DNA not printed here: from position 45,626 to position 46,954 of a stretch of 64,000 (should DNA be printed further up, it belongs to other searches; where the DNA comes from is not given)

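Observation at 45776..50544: Five-gene translationally coupled operon: CgeB-like GT, sugar nucleotidyltransferase, PIG-L deacetylase, GT4, FemAB/CelD-type GNAT. Mycothiol/bacillithiol-like logic with no polymer-export genes.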

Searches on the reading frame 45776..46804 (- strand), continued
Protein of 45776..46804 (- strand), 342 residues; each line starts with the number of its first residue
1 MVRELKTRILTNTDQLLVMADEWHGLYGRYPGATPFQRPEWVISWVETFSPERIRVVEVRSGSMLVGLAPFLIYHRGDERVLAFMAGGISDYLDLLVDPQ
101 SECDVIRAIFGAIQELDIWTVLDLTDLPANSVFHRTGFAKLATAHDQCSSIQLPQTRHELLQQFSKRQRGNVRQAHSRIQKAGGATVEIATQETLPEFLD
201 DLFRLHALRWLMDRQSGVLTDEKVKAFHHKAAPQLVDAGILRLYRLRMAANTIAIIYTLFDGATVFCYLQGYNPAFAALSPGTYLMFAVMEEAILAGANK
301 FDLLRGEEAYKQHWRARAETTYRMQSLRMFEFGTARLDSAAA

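Call 25: search_protein_families(library=pfam, proteins=[L027:2789-4426:+, L027:4437-5459:+, L027:7233-8153:+, L027:7239-8201:-, L027:10962-12356:+, L027:12793-14106:+, L027:13105-16068:-, L027:906-2783:+, L027:1533-2804:-, L027:460-1461:+], max_evalue=0.001)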
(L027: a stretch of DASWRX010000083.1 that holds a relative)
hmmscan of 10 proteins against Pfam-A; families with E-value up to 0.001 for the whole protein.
L027:2789-4426:+ (545 aa): 0 families

L027:4437-5459:+ (340 aa): 1 family
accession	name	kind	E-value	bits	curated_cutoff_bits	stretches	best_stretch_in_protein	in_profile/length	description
PF13875.12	DUF4202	-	5.1e-20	72.5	35.1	1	167-332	24-182/183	Domain of unknown function (DUF4202)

L027:7233-8153:+ (306 aa): 1 family
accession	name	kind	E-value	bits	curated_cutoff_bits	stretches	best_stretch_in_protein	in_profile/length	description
PF11790.14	Glyco_hydro_cc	-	0.00054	20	21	0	70-137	125-187/237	Glycosyl hydrolase catalytic core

L027:7239-8201:- (320 aa): 0 families

L027:10962-12356:+ (464 aa): 0 families

L027:12793-14106:+ (437 aa): 1 family
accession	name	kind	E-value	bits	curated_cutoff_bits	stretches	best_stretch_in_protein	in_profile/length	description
PF02898.20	NO_synthase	-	5.2e-152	506.4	22.7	1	29-386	4-362/362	Nitric oxide synthase, oxygenase domain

L027:13105-16068:- (987 aa): 0 families

L027:906-2783:+ (625 aa): 0 families

L027:1533-2804:- (423 aa): 1 family
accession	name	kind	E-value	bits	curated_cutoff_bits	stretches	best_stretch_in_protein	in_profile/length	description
PF07394.17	DUF1501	-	4.4e-32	112.1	27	1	53-383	3-354/390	Protein of unknown function (DUF1501)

L027:460-1461:+ (333 aa): 0 families

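Call 35: predict_structure(alignment_id=A1)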
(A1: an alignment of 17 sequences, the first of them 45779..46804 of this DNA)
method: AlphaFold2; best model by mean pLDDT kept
length: 342 residues; sequences in the alignment: 17
mean_pLDDT: 89.5   pTM: 0.86
mean pLDDT of the five models: 89.5, 89.4, 89.0, 88.2, 83.4
residues with pLDDT >= 90: 234; 70-90: 90; 50-70: 4; < 50: 14
segments of 3 or more residues with pLDDT < 50: 330-342
pLDDT, mean of each block of 10 residues (from residue 1): 84 96 95 93 95 94 95 92 90 92 90 87 91 82 90 92 89 94 95 96 92 82 95 96 95 96 93 93 95 95 81 85 82 40 38
secondary structure, 60 per line:
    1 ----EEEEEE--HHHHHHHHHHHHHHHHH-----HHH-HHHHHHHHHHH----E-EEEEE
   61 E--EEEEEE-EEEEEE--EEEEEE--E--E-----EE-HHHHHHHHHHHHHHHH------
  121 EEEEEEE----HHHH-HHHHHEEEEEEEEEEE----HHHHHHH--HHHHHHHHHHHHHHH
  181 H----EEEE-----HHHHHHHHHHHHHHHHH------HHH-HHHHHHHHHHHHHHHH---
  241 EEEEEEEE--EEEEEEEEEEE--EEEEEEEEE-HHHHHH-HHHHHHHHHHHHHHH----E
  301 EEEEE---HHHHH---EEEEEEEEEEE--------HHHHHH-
elements in order: E5-10 H13-29 H39-49 E56-61 E64-69 E71-76 E79-84 H99-114 E121-127 H132-135 H137-141 E142-152 H157-163 H166-181 E186-189 H195-211 H222-237 E241-248 E251-261 E264-272 H274-279 H281-295 E300-305 H309-313 E317-327 H336-341
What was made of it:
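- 45776..46804 (-): G5: tandem-GNAT transferase of the CelD/BcsL family (PF13480), FemX-like fold, 342 aa. The AF2 model has pLDDT 89.5 (call 35).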

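Call 38: search_protein_families(library=pfam, proteins=[L031:2598-3659:+, L031:3656-4957:+, L031:4981-6246:+, L031:6247-7362:+, L031:7313-8695:+, L031:8560-9933:+, L031:11221-12360:+, L031:12143-13240:+, L031:13231-14436:+, L031:14433-15380:+], max_evalue=0.0001)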
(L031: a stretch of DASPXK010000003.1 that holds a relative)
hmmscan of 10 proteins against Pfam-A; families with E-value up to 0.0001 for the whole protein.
L031:2598-3659:+ (353 aa): 3 families
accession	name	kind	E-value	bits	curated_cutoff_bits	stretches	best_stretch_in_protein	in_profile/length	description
PF00534.26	Glycos_transf_1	-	2.3e-12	47.2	26.4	1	168-311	14-156/172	Glycosyl transferases group 1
PF13692.12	Glyco_trans_1_4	-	4.3e-12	46.9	27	1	170-311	2-140/142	Glycosyl transferases group 1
PF13524.12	Glyco_trans_1_2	-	4.6e-06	27.1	25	1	225-340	27-140/144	Glycosyl transferase-like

L031:3656-4957:+ (433 aa): 5 families
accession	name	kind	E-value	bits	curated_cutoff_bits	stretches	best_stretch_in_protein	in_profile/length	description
PF13692.12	Glyco_trans_1_4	-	3.4e-29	102.4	27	1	229-378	3-142/142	Glycosyl transferases group 1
PF00534.26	Glycos_transf_1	-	2.5e-24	86.2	26.4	1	227-389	15-169/172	Glycosyl transferases group 1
PF13579.12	Glyco_trans_4_4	-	5.9e-16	59.6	29.7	1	29-212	8-158/158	Glycosyl transferase 4-like domain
PF13524.12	Glyco_trans_1_2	-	1.9e-13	51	25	1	248-406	8-143/144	Glycosyl transferase-like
PF13439.12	Glyco_transf_4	-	1.9e-12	48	28.5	1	30-212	10-165/170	Glycosyltransferase Family 4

L031:4981-6246:+ (421 aa): 4 families
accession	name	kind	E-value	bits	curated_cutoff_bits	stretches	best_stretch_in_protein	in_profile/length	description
PF13692.12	Glyco_trans_1_4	-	2.4e-29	102.9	27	1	240-389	2-141/142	Glycosyl transferases group 1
PF00534.26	Glycos_transf_1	-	8.8e-25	87.7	26.4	1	240-403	16-171/172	Glycosyl transferases group 1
PF13524.12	Glyco_trans_1_2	-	5.6e-17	62.5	25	1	257-419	5-144/144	Glycosyl transferase-like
PF13439.12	Glyco_transf_4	-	1.1e-14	55.2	28.5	1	21-203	8-165/170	Glycosyltransferase Family 4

L031:6247-7362:+ (371 aa): 6 families
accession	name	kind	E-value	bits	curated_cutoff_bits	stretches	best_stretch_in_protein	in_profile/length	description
PF00534.26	Glycos_transf_1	-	1e-37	129.8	26.4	1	183-347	14-171/172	Glycosyl transferases group 1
PF13692.12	Glyco_trans_1_4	-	3e-30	105.8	27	1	185-334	2-142/142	Glycosyl transferases group 1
PF13439.12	Glyco_transf_4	-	7.4e-20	72.1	28.5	1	17-170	3-168/170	Glycosyltransferase Family 4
PF13579.12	Glyco_trans_4_4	-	6.8e-14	52.9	29.7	1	17-167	2-158/158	Glycosyl transferase 4-like domain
PF20706.3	GT4-conflict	-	7.9e-10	38.7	26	1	135-359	144-383/385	Family 4 Glycosyltransferase in conflict systems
PF13524.12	Glyco_trans_1_2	-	7.8e-06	26.3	25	1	209-361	9-142/144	Glycosyl transferase-like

L031:7313-8695:+ (460 aa): 2 families
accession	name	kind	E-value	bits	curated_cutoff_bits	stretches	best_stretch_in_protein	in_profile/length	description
PF01943.22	Polysacc_synt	-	4.1e-15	56.4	28.2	1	42-316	6-262/274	Polysaccharide biosynthesis protein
PF13440.11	Polysacc_synt_3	-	5.7e-10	39.3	23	1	61-376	1-292/293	Polysaccharide biosynthesis protein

L031:8560-9933:+ (457 aa): 6 families
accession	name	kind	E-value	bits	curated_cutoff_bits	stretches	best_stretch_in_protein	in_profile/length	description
PF00534.26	Glycos_transf_1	-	4.9e-31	108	26.4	1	271-436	7-172/172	Glycosyl transferases group 1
PF13692.12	Glyco_trans_1_4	-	1.4e-24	87.4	27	1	280-422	3-142/142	Glycosyl transferases group 1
PF13439.12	Glyco_transf_4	-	2.4e-17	63.9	28.5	1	62-257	2-169/170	Glycosyltransferase Family 4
PF13579.12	Glyco_trans_4_4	-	1.4e-12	48.7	29.7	1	62-253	1-158/158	Glycosyl transferase 4-like domain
PF13477.12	Glyco_trans_4_2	-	7.4e-07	29.9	23.4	1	64-165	9-105/139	Glycosyl transferase 4-like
PF13524.12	Glyco_trans_1_2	-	1.2e-05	25.7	25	1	301-450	7-142/144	Glycosyl transferase-like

L031:11221-12360:+ (379 aa): 1 family
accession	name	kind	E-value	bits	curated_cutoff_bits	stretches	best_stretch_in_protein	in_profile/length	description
PF01041.23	DegT_DnrJ_EryC1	-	4.3e-30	105.6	19.8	1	39-179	46-189/360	DegT/DnrJ/EryC1/StrS aminotransferase family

L031:12143-13240:+ (365 aa): 1 family
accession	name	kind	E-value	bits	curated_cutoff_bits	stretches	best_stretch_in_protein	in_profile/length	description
PF04794.17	YdjC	-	8.7e-62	209.8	29.7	1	70-350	2-266/266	YdjC-like protein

L031:13231-14436:+ (401 aa): 6 families
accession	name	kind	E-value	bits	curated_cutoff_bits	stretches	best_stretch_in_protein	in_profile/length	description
PF13692.12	Glyco_trans_1_4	-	2.1e-40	138.7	27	1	220-361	2-142/142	Glycosyl transferases group 1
PF00534.26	Glycos_transf_1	-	1.1e-39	136.1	26.4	1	219-374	15-171/172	Glycosyl transferases group 1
PF13439.12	Glyco_transf_4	-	2.2e-23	83.6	28.5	1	20-181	1-168/170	Glycosyltransferase Family 4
PF13579.12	Glyco_trans_4_4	-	7.4e-17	62.6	29.7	1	21-178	1-158/158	Glycosyl transferase 4-like domain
PF20706.3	GT4-conflict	-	4.2e-10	39.6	26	1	221-326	199-312/385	Family 4 Glycosyltransferase in conflict systems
PF13524.12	Glyco_trans_1_2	-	4.5e-05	23.9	25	0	248-388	12-141/144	Glycosyl transferase-like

L031:14433-15380:+ (315 aa): 5 families
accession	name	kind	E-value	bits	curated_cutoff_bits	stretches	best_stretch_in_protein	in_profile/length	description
PF13489.12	Methyltransf_23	-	2.4e-22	79.8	27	1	80-239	9-161/164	Methyltransferase domain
PF08241.18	Methyltransf_11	-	2.8e-17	63.6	21.2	1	97-187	1-95/95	Methyltransferase domain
PF13649.12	Methyltransf_25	-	6.2e-12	46.5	27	1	97-183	2-97/97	Methyltransferase domain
PF08242.18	Methyltransf_12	-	1.5e-11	45.4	30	1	97-185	1-98/98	Methyltransferase domain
PF13847.12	Methyltransf_31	-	7e-05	23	27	0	94-197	5-119/145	Methyltransferase domain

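Call 39: fold_search(model_id=the predicted structure, library=pdb)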
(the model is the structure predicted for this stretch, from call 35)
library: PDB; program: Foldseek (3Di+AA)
matches with E <= 10: 998; with E <= 0.001: 201
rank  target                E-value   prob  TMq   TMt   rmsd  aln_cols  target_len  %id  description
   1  6snr                  1.0e-15  1.00  0.67  0.58   4.4       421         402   11  Crystal structure of FemX (released 2020-09-09)
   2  7z5y_A                2.1e-14  1.00  0.65  0.66   5.1       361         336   10  CRYSTAL STRUCTURE OF WEISSELLA VIRIDESCENS FEMXVV NON-RIBOSOMAL AMINO ACID TRANSFERASE IN COMPLEX WITH A PEPTIDYL-XNA  (released 2022-10-26)
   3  7z6a_A                2.3e-14  1.00  0.66  0.68   4.5       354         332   11  CRYSTAL STRUCTURE OF WEISSELLA VIRIDESCENS FEMXVV NON-RIBOSOMAL AMINO ACID TRANSFERASE IN COMPLEX WITH A PEPTIDYL-XNA  (released 2022-10-26)
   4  1xf8                  2.9e-14  1.00  0.65  0.66   4.4       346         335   11  Crystal Structure of Weissella viridescens FemX (Y254F) Mutant (released 2005-05-31)
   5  1xe4                  5.3e-14  1.00  0.67  0.68   4.3       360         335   10  Crystal Structure of Weissella viridescens FemX (K36M) Mutant (released 2005-05-31)
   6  1ne9                  1.1e-13  1.00  0.65  0.66   4.4       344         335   11  Crystal Structure of Weissella viridescens FemX at 1.7 Ang Resolution (released 2004-02-10)
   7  1lrz                  1.4e-13  1.00  0.57  0.50  16.7       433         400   11  x-ray crystal structure of staphylococcus aureus femA (released 2002-09-04)
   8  4ii9_A                1.6e-13  1.00  0.65  0.66   4.5       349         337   11  Crystal structure of Weissella viridescens FemXVv non-ribosomal amino acid transferase in complex with a peptidyl-RNA  (released 2013-07-03)
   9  9wqx                  8.1e-13  1.00  0.60  0.69   5.0       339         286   12  aminoacyl-tRNA-dependent peptide synthase, Sbb17, complexed with streptothrisamine (released 2026-04-01)
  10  9wqy                  1.2e-12  1.00  0.59  0.69   5.1       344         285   11  aminoacyl-tRNA-dependent peptide synthase, Sba18, complexed with streptothrisamine (released 2026-04-01)
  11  9wqw                  3.7e-12  1.00  0.60  0.69   4.9       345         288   12  aminoacyl-tRNA-dependent peptide synthase, Sbb17 (released 2026-04-01)
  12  7wx7                  6.4e-12  1.00  0.38  0.44   9.2       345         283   11  complex of a legionella acetyltransferase VipF and COA/ACO (released 2023-02-22)
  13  5vrv_C                7.6e-12  1.00  0.58  0.62   5.0       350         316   12  2.05 Angstrom Resolution Crystal Structure of C-terminal Domain (DUF2156) of Putative Lysylphosphatidylglycerol Synthe (released 2017-05-24)
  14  6wqb                  7.6e-12  1.00  0.40  0.46   9.4       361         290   11  Crystal structure of VipF from Legionella hackeliae in complex with acetyl-CoA (released 2021-11-10)
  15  5vrv_B                9.7e-12  1.00  0.57  0.61   5.8       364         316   12  2.05 Angstrom Resolution Crystal Structure of C-terminal Domain (DUF2156) of Putative Lysylphosphatidylglycerol Synthe (released 2017-05-24)
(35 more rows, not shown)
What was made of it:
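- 45776..46804 (-): Acetyl-CoA tandem GNATs score 0.36-0.53 (call 39).
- On FemABX-type aminoacyl-tRNA-dependent transferase: The top Foldseek hits are FemX (TM 0.65-0.67), FemA, Sbb17/Sba18 and MprF (calls 35, 39).
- G5's confident model matches aminoacyl-tRNA-dependent FemX, FemA, Sbb17/Sba18 and MprF best (call 39). MprF aa-PG synthase domains are among G5's structural matches, TM 0.53-0.58 (call 39). The FemX and Sbb17 matches of G5 are better than the MprF matches (call 39). Acetyl-CoA tandem GNATs are also significant Foldseek hits: VipF, the clavulanate tandem GNAT and others (call 39). TM-scores to aa-tRNA-dependent enzymes (0.53-0.67 excluding the poorly superposed FemA at 0.57, rmsd 16.7 Å) exceed those to acyl-CoA enzymes (0.36-0.53) (call 39).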

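Call 57: search_dna_similar(query=window:45779-46804:-, collection=plasmids, mode=protein, max_rows=25)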
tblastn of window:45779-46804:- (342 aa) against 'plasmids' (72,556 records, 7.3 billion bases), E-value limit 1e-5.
Records with a match: 26; places in all: 26; records where one place covers at least 80% of the query: 17.
Best place of each record, by identity: <60% 26.
By first word of the organism name: Streptomyces 7; Azospirillum 5; Sinorhizobium 3; Vibrio 3; Skermanella 2; Shinella 1; Rhizobium 1; Microvirga 1; Chelatococcus 1; Bacillus 1; and 1 more.
By predicted mobility (MOB-suite, as given by PLSDB): non-mobilizable 24; mobilizable 2.
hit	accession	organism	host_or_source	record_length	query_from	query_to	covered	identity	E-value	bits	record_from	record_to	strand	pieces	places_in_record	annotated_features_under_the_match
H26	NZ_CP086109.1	Skermanella mucosa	single cell,crude oil contaminated ...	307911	1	321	94%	35.4%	6e-46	174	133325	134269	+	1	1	GNAT family N-acetyltransferase | glycosyltransferase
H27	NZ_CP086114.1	Skermanella rosea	single cell,hydrocarbon-contaminated ...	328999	16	328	92%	34.1%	4e-44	169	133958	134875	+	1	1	GNAT family N-acetyltransferase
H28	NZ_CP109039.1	Streptomyces sp. NBC_00648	-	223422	9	315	90%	29.4%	5e-16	87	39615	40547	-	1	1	GNAT family N-acetyltransferase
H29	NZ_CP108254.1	Streptomyces sp. NBC_00060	-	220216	9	315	90%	29.4%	6e-16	86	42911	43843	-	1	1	GNAT family N-acetyltransferase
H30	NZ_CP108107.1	Streptomyces sp. NBC_00224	-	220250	9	315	90%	29.4%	6e-16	86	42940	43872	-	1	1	GNAT family N-acetyltransferase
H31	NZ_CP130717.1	Streptomyces sp. NBC_00150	-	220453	9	315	90%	29.4%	6e-16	86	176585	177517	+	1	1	GNAT family N-acetyltransferase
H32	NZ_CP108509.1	Streptomyces sp. NBC_01237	-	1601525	5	324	94%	28.1%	3e-25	114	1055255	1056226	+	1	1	none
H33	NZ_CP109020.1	Streptomyces melanogenes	-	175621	9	315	90%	28.9%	7e-20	98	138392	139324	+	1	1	GNAT family N-acetyltransferase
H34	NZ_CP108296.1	Streptomyces melanogenes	-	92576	9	315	90%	28.8%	4e-20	99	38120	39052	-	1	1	GNAT family N-acetyltransferase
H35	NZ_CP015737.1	Shinella sp. HZN7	-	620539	2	311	91%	26.0%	4e-13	78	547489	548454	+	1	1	GNAT family N-acetyltransferase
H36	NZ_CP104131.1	Sinorhizobium sp. K101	Phaseolus vulgaris,cell ...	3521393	22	314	86%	26.8%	3e-7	60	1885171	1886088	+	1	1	none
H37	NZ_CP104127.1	Sinorhizobium sp. M103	Phaseolus vulgaris,cell ...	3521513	22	314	86%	26.8%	3e-7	60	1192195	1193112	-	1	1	none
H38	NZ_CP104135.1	Sinorhizobium sp. C101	Phaseolus vulgaris,cell ...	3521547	22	314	86%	26.8%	3e-7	60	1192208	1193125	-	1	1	none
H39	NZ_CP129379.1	Rhizobium sp. SSA_523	single cell,Sea water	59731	5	317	92%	23.4%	3e-12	75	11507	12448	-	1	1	GNAT family N-acetyltransferase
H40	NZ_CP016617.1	Microvirga ossetica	Vicia alpestris,cell culture,nodules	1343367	6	318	92%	22.8%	1e-10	70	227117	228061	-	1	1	none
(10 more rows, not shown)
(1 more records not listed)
